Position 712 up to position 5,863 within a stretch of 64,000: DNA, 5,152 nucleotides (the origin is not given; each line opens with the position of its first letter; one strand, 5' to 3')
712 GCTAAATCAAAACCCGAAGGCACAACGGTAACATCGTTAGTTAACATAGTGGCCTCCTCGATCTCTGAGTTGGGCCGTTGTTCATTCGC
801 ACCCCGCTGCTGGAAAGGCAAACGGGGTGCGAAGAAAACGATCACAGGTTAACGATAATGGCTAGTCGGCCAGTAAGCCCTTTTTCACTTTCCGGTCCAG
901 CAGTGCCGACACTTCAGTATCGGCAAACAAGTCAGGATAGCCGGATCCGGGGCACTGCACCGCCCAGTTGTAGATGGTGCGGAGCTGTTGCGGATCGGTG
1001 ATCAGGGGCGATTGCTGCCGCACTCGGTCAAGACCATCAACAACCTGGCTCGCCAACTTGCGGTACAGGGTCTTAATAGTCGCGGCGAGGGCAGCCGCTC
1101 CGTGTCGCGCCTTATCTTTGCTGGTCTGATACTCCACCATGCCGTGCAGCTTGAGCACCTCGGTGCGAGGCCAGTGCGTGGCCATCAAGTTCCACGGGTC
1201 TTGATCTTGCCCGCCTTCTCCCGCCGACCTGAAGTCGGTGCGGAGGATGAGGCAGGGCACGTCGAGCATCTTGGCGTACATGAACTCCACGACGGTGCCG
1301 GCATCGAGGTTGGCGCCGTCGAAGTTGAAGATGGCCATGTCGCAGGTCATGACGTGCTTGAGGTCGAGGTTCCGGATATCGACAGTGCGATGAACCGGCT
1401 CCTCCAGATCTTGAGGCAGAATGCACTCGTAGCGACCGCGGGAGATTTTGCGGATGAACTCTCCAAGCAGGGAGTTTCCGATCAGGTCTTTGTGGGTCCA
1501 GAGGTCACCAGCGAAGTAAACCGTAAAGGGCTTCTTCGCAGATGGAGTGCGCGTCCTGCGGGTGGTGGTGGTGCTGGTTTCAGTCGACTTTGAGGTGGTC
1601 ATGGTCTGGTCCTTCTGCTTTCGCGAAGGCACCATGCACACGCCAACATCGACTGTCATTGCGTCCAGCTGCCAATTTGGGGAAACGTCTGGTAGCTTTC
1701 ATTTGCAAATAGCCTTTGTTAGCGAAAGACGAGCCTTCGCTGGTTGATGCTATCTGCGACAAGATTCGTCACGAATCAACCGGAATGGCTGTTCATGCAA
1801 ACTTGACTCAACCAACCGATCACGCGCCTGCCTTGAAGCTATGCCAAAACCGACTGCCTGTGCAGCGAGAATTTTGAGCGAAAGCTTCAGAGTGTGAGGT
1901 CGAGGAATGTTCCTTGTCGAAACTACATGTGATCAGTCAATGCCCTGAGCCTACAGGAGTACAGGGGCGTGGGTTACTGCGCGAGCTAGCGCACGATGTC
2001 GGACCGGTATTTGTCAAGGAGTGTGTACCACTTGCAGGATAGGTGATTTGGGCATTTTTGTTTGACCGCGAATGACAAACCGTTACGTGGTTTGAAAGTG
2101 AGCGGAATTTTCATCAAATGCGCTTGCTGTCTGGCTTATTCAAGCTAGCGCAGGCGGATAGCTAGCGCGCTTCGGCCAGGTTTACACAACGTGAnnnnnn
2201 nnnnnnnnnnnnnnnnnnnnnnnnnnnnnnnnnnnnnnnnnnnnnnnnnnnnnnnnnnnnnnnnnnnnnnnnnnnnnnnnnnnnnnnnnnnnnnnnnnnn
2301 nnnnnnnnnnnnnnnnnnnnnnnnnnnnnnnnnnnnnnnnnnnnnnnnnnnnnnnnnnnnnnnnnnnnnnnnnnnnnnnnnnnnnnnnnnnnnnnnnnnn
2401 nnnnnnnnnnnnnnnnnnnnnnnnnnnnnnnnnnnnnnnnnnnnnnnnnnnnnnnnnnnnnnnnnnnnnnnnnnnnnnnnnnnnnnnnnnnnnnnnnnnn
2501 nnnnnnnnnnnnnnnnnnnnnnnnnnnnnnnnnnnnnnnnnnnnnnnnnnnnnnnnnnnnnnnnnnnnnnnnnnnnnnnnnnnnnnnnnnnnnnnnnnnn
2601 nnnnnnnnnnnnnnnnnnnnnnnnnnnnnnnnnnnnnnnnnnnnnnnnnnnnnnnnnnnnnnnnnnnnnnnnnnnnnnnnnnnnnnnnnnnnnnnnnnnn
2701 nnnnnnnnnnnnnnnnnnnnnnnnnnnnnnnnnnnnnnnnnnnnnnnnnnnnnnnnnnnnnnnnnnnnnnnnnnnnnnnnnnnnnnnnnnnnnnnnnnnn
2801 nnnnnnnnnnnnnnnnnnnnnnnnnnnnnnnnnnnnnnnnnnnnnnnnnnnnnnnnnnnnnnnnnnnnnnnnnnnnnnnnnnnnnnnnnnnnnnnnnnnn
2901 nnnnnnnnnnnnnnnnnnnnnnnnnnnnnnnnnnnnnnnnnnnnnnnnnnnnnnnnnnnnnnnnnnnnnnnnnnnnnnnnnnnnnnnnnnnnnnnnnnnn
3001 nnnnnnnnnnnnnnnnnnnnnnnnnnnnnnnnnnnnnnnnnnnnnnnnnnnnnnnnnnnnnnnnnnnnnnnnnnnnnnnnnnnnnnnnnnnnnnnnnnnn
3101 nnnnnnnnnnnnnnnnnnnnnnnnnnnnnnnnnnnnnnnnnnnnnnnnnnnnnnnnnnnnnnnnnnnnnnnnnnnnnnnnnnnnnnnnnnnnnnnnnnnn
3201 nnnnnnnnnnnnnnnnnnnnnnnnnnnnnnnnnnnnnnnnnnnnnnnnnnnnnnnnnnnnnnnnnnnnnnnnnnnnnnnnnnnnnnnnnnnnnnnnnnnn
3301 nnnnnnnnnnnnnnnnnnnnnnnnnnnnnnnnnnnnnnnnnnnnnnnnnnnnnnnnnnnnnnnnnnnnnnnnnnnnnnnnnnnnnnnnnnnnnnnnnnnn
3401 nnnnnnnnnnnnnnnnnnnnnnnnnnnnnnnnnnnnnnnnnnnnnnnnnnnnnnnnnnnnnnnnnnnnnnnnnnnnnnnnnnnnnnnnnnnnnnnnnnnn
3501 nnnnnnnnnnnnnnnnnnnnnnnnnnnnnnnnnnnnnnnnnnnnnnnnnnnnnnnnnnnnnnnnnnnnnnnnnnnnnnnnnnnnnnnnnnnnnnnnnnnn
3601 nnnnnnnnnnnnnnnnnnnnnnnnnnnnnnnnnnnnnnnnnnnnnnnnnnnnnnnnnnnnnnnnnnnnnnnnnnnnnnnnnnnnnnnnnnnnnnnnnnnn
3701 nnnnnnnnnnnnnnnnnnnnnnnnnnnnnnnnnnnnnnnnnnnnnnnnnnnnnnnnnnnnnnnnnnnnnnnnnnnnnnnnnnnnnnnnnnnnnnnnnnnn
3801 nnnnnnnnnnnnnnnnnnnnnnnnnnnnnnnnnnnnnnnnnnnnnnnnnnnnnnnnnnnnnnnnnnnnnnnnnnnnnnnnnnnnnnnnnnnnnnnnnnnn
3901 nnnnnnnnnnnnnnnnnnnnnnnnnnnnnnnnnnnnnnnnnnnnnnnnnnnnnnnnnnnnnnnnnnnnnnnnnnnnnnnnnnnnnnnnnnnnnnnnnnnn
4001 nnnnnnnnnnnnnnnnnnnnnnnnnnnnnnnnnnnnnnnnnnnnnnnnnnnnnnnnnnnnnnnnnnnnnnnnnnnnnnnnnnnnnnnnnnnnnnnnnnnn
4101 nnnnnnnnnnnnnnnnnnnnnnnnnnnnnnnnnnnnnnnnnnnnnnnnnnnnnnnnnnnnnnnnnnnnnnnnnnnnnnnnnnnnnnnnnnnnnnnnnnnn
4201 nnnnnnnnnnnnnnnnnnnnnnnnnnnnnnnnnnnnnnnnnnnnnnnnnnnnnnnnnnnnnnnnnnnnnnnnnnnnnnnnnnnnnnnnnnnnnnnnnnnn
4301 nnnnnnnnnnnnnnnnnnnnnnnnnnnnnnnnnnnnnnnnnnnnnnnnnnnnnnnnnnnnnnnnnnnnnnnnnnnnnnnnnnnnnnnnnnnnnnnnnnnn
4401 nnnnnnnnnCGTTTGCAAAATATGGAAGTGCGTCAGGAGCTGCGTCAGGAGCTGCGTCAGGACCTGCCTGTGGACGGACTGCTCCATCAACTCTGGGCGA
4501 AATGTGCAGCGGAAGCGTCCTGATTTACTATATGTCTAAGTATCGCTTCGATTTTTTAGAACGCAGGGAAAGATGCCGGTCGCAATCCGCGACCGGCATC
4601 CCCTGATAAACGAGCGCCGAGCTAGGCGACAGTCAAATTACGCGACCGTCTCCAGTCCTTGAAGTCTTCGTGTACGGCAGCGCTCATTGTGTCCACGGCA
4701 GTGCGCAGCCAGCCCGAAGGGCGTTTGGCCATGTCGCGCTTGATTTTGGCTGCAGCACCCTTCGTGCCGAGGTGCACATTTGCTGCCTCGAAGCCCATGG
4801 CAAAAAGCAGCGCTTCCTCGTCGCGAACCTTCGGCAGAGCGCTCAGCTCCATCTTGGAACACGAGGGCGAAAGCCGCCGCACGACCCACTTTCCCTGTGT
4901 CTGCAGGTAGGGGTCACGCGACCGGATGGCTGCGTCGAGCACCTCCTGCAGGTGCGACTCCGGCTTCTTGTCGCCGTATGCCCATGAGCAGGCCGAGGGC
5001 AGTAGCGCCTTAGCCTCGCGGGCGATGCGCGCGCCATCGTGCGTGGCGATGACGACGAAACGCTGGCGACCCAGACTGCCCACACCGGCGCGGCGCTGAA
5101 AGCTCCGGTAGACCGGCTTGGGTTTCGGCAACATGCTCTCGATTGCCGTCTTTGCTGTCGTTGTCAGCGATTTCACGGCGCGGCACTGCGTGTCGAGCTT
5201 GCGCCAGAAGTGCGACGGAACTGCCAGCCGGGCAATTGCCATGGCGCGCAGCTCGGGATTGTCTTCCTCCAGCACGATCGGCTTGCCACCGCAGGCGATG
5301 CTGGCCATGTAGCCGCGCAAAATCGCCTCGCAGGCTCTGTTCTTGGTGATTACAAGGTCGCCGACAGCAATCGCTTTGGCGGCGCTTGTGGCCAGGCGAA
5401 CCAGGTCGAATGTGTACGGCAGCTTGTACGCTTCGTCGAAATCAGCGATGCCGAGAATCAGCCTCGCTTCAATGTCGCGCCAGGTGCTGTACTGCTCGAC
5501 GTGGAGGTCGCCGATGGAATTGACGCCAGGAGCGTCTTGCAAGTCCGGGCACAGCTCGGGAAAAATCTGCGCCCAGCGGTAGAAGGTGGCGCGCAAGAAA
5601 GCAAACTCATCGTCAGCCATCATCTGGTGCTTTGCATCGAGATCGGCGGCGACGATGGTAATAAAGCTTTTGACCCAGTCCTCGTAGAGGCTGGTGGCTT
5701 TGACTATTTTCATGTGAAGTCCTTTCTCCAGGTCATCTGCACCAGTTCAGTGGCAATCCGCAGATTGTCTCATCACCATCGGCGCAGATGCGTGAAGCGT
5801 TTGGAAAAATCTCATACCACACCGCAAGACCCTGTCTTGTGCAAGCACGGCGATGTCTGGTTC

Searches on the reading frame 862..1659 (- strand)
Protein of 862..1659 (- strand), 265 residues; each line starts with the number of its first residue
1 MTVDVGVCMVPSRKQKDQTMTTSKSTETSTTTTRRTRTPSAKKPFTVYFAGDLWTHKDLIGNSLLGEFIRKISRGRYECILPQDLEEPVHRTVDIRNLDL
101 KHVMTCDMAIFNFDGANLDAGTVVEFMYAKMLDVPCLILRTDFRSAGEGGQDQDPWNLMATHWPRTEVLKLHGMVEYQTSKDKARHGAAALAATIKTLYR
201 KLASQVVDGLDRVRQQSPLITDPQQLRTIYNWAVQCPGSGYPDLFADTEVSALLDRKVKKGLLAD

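Call 53: search_protein_families(library=pfam, proteins=[window:862-1659:-], max_evalue=0.00001)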
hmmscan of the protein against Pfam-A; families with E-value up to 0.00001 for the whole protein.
window:862-1659:- (265 aa): 1 family
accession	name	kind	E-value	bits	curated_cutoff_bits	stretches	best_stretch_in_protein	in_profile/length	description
PF05014.21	Nuc_deoxyrib_tr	-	7.3e-11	42.7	28.8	1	47-159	1-117/117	Nucleoside 2-deoxyribosyltransferase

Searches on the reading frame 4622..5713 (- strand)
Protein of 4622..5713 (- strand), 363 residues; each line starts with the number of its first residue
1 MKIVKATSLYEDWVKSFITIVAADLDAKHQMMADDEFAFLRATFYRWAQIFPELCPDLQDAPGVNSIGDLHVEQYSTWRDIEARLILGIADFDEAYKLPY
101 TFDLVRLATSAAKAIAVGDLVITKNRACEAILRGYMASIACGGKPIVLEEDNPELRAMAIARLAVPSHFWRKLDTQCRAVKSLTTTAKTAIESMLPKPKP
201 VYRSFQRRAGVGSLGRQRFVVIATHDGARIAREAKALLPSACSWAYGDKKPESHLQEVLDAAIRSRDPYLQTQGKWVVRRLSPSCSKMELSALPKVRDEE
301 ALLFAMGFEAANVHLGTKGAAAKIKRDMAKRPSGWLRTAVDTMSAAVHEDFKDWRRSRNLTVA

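Call 53: search_protein_families(library=pfam, proteins=[window:4622-5713:-], max_evalue=0.00001)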
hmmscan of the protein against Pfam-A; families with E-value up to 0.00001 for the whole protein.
window:4622-5713:- (363 aa): 1 family
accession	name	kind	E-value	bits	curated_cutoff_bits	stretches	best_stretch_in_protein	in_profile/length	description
PF10009.15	DUF2252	-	2.7e-18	66.6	22.3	1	24-144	5-123/392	Uncharacterized protein conserved in bacteria (DUF2252)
